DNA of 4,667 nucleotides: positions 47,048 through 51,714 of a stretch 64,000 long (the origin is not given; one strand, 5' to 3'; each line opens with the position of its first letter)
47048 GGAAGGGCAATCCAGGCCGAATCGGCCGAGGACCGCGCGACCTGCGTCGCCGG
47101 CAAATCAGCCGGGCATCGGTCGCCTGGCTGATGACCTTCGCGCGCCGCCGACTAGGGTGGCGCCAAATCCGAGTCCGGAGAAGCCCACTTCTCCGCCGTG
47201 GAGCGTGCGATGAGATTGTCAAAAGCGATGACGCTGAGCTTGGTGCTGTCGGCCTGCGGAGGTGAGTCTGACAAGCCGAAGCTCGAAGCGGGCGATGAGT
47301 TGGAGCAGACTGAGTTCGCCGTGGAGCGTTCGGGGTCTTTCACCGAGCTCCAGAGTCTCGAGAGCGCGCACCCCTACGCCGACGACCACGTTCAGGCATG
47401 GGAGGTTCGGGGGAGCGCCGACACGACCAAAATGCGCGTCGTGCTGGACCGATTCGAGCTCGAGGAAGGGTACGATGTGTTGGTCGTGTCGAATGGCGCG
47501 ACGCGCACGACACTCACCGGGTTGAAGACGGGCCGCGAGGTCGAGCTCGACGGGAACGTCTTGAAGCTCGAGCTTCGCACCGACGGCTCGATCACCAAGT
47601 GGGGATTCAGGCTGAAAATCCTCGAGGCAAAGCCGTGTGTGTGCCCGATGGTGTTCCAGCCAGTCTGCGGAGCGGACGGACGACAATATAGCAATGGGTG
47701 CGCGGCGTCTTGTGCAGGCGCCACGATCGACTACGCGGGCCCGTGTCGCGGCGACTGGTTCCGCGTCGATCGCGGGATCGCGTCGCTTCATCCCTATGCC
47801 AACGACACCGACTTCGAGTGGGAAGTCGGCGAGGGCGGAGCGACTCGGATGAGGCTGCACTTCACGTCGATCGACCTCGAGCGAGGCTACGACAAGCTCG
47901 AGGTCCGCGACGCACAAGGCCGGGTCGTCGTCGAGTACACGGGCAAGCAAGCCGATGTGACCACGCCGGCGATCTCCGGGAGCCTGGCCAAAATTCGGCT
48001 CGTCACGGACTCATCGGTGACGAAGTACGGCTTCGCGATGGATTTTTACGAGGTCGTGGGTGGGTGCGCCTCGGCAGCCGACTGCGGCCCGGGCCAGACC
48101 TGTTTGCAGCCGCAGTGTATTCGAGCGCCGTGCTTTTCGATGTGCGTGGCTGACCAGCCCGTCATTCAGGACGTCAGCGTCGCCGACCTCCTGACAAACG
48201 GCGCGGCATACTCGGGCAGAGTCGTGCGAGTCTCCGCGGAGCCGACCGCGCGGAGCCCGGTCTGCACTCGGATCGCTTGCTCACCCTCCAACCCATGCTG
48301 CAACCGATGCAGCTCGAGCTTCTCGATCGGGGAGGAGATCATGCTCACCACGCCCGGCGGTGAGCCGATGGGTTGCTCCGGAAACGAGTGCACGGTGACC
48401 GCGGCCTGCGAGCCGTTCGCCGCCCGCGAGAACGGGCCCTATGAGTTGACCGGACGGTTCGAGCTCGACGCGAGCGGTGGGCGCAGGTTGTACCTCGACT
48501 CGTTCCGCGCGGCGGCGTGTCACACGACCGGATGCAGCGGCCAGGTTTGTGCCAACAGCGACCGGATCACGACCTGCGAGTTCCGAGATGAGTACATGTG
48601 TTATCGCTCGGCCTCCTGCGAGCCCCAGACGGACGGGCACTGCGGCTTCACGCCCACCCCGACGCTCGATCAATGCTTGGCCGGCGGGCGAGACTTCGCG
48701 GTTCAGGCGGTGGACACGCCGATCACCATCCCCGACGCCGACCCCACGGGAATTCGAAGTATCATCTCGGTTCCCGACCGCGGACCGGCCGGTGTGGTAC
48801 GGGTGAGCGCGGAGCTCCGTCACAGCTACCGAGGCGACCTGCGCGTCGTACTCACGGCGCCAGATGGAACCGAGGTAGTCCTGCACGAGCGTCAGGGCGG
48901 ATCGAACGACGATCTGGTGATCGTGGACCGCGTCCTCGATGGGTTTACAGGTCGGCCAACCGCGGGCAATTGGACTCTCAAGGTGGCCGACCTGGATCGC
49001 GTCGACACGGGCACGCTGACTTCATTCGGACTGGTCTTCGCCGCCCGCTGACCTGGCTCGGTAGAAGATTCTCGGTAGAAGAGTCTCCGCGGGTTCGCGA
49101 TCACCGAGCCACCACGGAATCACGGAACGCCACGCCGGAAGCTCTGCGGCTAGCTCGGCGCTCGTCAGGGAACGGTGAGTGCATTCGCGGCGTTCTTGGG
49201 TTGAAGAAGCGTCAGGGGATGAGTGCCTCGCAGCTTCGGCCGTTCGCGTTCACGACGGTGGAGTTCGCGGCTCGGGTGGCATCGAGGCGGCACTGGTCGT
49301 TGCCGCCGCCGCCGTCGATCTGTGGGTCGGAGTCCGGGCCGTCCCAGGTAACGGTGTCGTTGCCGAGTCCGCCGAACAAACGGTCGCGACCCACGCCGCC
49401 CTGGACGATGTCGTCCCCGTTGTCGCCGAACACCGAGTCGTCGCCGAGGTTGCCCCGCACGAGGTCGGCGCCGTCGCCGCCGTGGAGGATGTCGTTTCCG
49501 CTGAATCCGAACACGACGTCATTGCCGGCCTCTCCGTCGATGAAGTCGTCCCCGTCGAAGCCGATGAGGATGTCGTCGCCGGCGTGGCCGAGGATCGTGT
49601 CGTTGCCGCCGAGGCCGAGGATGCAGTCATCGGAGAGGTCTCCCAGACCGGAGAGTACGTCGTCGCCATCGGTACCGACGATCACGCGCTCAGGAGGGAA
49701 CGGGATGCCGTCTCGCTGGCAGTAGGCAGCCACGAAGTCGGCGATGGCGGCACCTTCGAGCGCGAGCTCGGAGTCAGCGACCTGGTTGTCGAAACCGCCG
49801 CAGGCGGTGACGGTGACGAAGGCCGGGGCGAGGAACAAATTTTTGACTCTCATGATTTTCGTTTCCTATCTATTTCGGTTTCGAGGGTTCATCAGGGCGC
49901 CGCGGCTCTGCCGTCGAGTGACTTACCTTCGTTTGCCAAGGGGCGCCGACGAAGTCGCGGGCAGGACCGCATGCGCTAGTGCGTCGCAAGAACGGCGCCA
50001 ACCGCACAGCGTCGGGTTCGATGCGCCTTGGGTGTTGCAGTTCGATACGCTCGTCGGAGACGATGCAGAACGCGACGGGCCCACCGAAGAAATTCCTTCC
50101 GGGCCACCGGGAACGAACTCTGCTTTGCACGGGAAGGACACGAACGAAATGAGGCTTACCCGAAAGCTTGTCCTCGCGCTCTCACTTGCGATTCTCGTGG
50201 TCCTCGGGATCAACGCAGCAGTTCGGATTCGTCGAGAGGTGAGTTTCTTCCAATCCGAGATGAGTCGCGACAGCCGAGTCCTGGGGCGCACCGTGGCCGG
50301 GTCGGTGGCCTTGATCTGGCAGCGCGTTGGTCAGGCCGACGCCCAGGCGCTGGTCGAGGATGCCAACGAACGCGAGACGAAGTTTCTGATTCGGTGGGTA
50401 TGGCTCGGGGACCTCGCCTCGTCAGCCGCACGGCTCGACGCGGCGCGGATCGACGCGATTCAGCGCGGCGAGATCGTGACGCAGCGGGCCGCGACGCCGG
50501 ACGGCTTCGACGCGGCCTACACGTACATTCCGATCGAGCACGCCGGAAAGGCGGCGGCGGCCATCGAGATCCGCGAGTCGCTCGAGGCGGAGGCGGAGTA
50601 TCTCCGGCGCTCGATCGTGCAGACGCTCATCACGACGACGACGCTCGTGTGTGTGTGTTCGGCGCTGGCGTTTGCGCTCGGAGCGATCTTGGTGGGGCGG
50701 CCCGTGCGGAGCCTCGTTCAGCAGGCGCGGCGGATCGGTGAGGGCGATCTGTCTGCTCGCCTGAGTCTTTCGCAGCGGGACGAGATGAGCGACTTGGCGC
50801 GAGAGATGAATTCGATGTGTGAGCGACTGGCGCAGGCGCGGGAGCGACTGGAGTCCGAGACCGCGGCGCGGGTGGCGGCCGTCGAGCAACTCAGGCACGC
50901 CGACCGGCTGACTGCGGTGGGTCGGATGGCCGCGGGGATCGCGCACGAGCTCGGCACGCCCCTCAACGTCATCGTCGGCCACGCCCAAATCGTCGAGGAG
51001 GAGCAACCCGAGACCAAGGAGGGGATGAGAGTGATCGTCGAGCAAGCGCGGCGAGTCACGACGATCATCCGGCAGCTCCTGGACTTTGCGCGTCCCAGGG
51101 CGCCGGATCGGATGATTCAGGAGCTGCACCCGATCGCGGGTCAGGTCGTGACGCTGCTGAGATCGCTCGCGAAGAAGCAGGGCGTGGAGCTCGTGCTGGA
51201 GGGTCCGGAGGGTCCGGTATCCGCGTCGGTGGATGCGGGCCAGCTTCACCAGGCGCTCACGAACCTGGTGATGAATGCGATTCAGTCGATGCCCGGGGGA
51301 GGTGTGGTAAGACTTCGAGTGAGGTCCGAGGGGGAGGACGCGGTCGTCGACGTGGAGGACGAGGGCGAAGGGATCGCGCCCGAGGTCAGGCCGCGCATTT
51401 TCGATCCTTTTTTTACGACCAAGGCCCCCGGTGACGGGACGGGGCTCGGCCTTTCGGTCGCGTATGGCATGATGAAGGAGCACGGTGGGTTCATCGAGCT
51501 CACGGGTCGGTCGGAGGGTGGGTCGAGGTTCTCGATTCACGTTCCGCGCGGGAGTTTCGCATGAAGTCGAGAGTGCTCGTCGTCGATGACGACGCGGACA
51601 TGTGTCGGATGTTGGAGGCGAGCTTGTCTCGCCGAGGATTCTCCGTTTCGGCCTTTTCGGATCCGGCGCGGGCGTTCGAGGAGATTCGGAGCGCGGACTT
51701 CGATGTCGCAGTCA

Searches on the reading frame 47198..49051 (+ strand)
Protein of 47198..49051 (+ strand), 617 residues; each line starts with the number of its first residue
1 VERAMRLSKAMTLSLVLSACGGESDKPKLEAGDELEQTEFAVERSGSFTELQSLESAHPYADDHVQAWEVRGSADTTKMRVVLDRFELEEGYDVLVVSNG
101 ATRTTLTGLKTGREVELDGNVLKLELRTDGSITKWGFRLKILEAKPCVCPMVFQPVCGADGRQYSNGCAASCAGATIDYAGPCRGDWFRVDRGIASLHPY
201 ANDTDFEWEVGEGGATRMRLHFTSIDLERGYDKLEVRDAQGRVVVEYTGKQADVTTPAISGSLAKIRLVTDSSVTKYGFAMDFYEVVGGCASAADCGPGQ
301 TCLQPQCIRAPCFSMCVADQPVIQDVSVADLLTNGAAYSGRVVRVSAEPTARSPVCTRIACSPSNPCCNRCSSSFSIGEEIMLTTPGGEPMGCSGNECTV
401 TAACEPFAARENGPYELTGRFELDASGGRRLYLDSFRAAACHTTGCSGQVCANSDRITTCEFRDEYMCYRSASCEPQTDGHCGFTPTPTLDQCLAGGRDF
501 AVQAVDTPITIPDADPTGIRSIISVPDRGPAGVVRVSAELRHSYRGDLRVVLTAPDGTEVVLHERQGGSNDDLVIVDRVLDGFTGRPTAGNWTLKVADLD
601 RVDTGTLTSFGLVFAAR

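Call 44: search_protein_families(library=pfam, proteins=[window:47198-49051:+], max_evalue=0.01)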
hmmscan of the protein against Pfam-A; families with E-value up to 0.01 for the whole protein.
window:47198-49051:+ (617 aa): 4 families
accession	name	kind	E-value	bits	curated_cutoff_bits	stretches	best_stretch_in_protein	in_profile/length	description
PF01483.27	P_proprotein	-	3.4e-19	69.2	21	1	534-614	4-86/86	Proprotein convertase P-domain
PF00431.26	CUB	-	1.1e-11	45.5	21.4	2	199-283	20-110/110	CUB domain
PF00050.26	Kazal_1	-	2.2e-05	24.8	21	1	148-172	8-31/49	Kazal-type serine protease inhibitor domain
PF07648.20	Kazal_2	-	0.0002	21.8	22.8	1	146-183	3-48/48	Kazal-type serine protease inhibitor domain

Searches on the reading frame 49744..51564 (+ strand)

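Call 44: search_protein_families(library=pfam, proteins=[window:49744-51564:+], max_evalue=0.01)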
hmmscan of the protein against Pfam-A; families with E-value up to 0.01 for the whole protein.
window:49744-51564:+ (606 aa): 5 families
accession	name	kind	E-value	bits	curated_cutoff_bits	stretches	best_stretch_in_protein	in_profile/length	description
PF02518.31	HATPase_c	-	4.3e-24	85.5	26.4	1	497-602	2-109/111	Histidine kinase-, DNA gyrase B-, and HSP90-like ATPase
PF00512.31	HisKA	-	1.9e-14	53.9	26.9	1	393-453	3-65/66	His Kinase A (phospho-acceptor) domain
PF00672.30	HAMP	-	3.1e-11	43.9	25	1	319-363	8-52/53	HAMP domain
PF13581.12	HATPase_c_2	-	0.001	19.5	27.4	1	504-579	39-111/127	Histidine kinase-like ATPase domain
PF10090.15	HPTransfase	-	0.0092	16.2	22.9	0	503-546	34-77/123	Histidine phosphotransferase C-terminal domain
